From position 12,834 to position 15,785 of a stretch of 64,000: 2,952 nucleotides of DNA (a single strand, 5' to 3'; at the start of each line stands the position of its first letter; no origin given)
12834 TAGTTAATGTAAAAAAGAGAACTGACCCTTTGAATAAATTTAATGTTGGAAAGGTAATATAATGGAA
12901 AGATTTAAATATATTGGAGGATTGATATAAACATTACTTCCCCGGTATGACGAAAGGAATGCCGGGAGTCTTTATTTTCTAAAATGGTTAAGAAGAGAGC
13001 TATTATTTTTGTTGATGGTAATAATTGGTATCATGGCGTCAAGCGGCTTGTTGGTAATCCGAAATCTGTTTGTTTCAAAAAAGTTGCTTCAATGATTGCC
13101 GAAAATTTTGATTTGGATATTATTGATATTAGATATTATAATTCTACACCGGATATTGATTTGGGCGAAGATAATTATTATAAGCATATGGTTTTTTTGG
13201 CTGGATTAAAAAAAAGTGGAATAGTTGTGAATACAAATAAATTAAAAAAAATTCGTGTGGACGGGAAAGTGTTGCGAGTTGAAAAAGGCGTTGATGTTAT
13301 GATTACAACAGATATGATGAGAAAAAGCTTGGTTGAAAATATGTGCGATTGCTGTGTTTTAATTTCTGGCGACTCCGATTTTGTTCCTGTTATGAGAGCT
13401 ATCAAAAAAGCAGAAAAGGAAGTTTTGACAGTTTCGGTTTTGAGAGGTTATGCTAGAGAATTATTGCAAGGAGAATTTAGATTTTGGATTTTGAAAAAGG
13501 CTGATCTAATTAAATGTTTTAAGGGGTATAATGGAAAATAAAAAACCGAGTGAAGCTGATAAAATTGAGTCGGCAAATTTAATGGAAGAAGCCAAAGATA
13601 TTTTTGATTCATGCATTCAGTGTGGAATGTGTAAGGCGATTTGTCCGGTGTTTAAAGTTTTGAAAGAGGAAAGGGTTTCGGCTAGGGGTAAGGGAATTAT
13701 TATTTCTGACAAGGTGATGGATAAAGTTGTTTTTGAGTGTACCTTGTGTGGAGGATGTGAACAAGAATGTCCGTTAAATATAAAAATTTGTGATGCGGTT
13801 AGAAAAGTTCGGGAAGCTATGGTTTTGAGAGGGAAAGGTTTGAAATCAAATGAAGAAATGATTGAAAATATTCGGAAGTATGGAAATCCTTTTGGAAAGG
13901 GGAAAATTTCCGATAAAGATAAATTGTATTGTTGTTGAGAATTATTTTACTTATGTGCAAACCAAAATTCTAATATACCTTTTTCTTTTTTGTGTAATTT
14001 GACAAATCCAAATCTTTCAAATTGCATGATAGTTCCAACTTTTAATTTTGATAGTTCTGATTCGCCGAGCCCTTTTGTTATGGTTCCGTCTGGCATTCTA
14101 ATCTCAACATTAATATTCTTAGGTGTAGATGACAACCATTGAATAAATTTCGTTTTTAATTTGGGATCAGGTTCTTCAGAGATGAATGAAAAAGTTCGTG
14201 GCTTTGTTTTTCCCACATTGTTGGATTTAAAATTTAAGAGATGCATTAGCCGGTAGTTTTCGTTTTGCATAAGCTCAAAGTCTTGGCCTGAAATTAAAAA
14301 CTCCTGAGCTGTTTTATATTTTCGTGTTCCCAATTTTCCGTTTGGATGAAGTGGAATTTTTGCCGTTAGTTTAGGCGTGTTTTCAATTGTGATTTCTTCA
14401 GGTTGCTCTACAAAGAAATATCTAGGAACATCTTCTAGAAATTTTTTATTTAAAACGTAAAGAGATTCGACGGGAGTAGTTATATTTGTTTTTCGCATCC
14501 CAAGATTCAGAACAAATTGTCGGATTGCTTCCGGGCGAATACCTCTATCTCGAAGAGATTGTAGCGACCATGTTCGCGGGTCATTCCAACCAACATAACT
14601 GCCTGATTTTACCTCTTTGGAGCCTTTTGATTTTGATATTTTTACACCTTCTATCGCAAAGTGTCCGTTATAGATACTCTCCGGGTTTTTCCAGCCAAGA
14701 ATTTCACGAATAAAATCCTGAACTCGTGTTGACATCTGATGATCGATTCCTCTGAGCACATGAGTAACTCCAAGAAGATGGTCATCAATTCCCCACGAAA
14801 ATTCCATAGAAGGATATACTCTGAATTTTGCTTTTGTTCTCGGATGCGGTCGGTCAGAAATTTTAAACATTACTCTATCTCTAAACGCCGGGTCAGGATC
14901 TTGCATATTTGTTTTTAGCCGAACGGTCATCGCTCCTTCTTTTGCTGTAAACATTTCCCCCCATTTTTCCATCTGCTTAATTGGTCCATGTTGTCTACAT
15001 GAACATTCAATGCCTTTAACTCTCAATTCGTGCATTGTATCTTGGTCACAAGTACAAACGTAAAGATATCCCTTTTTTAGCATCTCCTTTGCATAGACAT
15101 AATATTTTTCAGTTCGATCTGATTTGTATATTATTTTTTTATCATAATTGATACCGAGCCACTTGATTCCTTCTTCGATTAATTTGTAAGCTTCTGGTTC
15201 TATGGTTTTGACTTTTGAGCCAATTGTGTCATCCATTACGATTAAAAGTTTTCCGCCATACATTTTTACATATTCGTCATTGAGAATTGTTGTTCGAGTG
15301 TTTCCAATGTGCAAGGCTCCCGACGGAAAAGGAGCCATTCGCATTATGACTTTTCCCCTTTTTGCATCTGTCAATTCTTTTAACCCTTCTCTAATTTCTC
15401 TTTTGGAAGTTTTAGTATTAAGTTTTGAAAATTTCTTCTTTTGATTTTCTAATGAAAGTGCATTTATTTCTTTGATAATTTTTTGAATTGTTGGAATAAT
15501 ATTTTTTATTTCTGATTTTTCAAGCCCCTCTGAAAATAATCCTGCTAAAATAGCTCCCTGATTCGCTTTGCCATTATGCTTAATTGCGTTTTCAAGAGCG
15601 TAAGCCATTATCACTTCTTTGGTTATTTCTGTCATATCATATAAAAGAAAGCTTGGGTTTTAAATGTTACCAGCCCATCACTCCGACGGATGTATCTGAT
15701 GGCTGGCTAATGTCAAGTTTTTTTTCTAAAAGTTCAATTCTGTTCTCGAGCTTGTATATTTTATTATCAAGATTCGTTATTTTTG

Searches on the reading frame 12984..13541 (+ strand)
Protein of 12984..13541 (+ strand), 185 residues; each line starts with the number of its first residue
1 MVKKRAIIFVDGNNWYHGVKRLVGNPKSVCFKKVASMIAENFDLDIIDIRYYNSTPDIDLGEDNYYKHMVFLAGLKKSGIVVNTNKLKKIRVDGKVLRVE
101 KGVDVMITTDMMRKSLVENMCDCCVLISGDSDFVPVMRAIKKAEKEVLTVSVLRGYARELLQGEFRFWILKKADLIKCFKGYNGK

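Call 59: search_protein_families(library=pfam, proteins=[window:12984-13541:+], max_evalue=0.00001)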
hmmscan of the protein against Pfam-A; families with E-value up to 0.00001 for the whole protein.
window:12984-13541:+ (185 aa): 1 family
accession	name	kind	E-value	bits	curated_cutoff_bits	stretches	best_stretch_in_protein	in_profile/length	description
PF01936.24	NYN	-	1.6e-17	64.8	24.2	1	5-152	1-125/145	NYN domain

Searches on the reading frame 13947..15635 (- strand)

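Call 59: search_protein_families(library=pfam, proteins=[window:13947-15635:-], max_evalue=0.00001)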
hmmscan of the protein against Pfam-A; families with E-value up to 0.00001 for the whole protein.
window:13947-15635:- (562 aa): 4 families
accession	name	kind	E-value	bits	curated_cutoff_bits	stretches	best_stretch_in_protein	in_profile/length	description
PF00749.27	tRNA-synt_1c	-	1.5e-63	215.1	23.4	1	95-401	1-313/314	tRNA synthetases class I (E and Q), catalytic domain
PF03950.23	tRNA-synt_1c_C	-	1.3e-15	57.8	23.9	1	404-474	2-76/91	tRNA synthetases class I (E and Q), anti-codon binding domain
PF20974.2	tRNA-synt_1c_C2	-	2.2e-07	31.9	23.9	1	498-546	2-67/69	tRNA synthetases class I (E and Q), anti-codon binding domain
PF01921.24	tRNA-synt_1f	-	5.4e-06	26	27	0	286-339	231-289/360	tRNA synthetases class I (K)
